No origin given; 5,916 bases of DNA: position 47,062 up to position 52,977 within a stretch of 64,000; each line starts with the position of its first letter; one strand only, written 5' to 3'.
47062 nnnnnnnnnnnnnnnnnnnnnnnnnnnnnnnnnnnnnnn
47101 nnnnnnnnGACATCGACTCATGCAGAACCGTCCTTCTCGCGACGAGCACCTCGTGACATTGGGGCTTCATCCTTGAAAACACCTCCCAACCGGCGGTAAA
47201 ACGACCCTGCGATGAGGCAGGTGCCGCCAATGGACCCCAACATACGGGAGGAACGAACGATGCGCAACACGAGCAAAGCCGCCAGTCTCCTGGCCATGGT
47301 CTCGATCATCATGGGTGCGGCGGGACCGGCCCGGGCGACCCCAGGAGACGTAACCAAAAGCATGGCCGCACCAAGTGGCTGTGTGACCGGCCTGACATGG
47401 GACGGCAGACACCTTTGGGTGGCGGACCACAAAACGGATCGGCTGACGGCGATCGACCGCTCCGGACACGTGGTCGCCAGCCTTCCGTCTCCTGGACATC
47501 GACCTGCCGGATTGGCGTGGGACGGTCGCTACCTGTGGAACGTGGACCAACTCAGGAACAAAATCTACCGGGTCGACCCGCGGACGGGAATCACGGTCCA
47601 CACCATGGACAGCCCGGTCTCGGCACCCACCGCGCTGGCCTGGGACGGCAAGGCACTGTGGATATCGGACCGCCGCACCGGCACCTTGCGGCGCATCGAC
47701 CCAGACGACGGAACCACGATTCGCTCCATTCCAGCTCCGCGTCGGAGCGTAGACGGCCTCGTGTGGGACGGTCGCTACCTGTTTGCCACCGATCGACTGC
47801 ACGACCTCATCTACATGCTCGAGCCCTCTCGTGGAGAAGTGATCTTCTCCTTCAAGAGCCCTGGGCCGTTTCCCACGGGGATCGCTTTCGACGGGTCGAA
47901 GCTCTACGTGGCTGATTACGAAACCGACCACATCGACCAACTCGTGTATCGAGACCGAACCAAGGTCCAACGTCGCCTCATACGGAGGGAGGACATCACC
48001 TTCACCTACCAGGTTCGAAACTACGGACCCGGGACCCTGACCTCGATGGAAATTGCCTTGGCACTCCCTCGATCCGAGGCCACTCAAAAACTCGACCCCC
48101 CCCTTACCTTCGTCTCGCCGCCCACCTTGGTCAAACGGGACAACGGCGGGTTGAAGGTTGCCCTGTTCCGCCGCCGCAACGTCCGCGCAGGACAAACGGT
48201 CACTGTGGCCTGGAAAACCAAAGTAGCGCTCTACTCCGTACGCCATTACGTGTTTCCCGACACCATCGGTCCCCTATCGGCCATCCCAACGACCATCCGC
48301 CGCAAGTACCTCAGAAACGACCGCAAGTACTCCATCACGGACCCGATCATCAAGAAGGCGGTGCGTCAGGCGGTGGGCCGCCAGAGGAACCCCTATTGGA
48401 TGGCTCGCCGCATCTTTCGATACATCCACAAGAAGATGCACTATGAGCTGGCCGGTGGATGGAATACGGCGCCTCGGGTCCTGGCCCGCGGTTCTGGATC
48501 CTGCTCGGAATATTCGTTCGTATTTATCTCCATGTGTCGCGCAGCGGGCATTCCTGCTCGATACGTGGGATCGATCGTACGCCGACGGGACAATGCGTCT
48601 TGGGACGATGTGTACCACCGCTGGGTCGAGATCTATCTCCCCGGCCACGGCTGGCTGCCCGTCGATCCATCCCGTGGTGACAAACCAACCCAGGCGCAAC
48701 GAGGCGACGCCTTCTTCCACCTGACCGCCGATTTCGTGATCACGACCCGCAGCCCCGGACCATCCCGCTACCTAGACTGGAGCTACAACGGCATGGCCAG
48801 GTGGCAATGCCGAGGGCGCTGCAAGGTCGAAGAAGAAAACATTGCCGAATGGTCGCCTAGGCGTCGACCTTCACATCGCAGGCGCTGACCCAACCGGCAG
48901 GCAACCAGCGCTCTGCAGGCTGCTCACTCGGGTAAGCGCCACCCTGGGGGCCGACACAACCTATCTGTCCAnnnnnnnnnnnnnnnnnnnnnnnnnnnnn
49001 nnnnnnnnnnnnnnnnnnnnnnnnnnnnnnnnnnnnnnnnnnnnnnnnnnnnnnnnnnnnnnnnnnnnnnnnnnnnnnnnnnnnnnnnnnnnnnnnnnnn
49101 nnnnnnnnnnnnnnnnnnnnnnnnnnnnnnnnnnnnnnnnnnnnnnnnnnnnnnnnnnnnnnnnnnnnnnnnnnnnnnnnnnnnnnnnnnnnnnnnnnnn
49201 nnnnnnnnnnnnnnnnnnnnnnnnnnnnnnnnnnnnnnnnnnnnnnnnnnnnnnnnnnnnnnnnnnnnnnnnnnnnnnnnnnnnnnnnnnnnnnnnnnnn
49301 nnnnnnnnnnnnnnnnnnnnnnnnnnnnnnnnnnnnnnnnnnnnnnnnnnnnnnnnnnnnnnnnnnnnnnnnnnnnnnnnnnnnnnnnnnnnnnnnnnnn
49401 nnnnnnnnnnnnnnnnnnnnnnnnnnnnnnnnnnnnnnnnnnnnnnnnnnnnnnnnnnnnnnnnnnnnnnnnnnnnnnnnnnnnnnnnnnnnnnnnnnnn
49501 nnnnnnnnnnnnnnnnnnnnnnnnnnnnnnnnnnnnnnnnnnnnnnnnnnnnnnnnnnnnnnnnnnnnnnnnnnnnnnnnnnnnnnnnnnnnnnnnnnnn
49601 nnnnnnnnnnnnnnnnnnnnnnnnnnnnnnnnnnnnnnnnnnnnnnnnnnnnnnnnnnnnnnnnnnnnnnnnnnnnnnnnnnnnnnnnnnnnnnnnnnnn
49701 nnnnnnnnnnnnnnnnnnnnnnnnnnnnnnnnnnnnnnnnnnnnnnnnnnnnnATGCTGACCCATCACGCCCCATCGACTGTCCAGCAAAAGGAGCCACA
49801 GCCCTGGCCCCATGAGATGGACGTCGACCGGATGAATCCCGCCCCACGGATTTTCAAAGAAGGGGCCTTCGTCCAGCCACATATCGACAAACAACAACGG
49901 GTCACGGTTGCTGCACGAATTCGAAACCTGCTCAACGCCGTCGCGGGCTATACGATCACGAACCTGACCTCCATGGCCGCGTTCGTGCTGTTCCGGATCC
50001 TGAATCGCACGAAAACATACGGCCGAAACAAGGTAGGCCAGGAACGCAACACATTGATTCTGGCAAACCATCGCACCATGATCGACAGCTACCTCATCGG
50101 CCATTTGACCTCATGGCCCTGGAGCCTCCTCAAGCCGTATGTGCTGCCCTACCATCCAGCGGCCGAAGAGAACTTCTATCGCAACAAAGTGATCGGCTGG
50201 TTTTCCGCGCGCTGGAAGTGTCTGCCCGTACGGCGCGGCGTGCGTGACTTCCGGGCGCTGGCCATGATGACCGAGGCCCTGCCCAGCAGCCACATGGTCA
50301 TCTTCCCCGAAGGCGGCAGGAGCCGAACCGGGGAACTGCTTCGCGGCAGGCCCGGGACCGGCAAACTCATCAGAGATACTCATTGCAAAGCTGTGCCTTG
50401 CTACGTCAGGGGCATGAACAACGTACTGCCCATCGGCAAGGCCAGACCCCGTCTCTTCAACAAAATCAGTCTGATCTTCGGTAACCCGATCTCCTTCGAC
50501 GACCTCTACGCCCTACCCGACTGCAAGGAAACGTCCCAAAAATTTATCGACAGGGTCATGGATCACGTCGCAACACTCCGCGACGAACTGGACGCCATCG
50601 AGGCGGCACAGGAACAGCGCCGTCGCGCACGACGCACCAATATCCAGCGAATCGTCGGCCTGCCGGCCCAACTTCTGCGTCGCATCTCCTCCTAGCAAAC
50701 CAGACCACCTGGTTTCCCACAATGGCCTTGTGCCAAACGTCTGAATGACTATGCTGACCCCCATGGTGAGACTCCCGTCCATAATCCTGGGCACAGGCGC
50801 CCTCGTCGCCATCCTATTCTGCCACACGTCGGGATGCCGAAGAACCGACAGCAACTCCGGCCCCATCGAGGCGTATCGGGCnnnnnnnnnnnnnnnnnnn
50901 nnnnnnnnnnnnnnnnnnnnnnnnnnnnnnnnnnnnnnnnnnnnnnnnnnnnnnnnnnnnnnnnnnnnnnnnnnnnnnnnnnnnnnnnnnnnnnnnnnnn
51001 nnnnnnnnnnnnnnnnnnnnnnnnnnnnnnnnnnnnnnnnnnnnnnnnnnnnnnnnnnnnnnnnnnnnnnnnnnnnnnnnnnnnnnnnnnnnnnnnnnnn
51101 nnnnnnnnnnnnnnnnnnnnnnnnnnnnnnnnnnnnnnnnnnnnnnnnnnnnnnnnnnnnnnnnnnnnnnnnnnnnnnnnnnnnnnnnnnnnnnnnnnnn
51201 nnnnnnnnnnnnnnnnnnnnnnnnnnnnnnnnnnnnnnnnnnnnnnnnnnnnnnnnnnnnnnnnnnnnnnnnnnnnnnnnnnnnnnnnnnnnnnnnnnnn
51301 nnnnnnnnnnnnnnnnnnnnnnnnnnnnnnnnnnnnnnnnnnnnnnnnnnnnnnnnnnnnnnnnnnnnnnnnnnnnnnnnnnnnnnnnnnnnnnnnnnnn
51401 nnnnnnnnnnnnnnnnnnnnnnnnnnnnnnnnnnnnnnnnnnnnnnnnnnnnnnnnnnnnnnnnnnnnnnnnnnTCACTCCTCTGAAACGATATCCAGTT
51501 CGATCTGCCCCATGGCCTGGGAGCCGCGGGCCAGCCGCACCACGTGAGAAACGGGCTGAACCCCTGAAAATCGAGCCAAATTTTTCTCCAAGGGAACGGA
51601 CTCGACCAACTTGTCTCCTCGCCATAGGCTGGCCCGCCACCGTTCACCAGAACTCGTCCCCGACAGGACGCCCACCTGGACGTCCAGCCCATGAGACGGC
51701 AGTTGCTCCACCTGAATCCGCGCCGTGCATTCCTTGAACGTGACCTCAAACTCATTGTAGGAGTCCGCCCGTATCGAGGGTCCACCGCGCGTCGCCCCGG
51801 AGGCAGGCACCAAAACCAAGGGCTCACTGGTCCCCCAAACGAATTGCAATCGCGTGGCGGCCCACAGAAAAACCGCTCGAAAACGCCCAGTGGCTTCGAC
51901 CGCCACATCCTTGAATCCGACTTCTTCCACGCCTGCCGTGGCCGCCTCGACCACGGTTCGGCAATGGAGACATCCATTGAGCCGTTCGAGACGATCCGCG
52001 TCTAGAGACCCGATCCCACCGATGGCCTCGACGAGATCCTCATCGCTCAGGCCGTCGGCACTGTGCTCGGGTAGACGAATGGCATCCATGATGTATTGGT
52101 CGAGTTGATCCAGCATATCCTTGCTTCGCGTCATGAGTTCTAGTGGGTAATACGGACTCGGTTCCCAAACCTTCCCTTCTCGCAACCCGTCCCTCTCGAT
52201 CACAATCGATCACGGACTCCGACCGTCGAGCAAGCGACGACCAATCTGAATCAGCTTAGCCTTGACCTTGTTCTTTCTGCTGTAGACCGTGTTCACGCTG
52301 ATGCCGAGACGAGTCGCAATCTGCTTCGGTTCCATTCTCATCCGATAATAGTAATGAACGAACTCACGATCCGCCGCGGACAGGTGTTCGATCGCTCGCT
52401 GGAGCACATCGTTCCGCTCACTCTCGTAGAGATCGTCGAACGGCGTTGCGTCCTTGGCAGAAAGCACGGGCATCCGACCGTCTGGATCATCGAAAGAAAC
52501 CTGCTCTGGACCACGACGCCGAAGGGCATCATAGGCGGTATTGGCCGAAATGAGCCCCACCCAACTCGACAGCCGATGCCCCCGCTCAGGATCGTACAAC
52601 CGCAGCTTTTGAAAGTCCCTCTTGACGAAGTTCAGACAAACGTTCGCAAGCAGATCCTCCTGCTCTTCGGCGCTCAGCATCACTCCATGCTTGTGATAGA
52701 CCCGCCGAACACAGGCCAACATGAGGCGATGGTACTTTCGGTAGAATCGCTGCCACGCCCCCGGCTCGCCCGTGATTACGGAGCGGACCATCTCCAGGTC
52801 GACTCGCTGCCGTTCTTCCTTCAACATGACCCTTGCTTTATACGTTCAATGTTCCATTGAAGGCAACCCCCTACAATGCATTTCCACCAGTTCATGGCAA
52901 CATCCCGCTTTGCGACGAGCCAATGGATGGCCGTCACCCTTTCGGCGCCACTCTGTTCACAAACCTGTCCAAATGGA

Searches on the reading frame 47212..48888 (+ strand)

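Call 45: search_protein_families(library=pfam, proteins=[window:47212-48888:+], max_evalue=0.0001)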
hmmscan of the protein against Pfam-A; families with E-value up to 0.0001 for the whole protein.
window:47212-48888:+ (558 aa): 4 families
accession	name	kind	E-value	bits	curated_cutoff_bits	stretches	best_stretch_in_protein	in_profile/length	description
PF01841.26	Transglut_core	-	6.7e-24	84.7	23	1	384-486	4-108/108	Transglutaminase-like superfamily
PF24684.1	Vgb_lyase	-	4.9e-10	39.1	50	1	49-226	94-272/290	Virginiamycin B lyase family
PF08450.18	SGL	-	2.7e-06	27.6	26.3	0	99-233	96-242/246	SMP-30/Gluconolactonase/LRE-like region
PF21959.2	DUF6923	-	4.3e-06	27.1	27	0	66-133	98-168/234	Repeat of unknown function (DUF6923)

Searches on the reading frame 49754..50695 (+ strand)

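Call 45: search_protein_families(library=pfam, proteins=[window:49754-50695:+], max_evalue=0.0001)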
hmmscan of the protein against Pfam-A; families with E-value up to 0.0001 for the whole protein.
window:49754-50695:+ (313 aa): 1 family
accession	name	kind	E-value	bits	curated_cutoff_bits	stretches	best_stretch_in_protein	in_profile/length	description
PF01553.26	Acyltransferase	-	1.3e-16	61.1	23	1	87-218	3-131/132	Acyltransferase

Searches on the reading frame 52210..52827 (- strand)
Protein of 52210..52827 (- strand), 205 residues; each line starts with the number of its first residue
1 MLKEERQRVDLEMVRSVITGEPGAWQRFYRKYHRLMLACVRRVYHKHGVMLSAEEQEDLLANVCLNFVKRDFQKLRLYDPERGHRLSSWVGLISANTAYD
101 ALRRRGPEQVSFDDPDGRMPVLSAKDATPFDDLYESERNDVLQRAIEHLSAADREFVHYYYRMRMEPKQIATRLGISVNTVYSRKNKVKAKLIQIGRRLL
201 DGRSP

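Call 46: search_protein_families(library=pfam, proteins=[window:52210-52827:-], max_evalue=0.0001)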
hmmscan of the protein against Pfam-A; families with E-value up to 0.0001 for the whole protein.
window:52210-52827:- (205 aa): 2 families
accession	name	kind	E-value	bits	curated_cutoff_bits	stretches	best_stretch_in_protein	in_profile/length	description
PF08281.18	Sigma70_r4_2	-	4.5e-08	33.1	25.7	1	141-192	3-54/54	Sigma-70, region 4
PF04542.20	Sigma70_r2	-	4.8e-07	29.9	24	1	28-106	1-69/71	Sigma-70 region 2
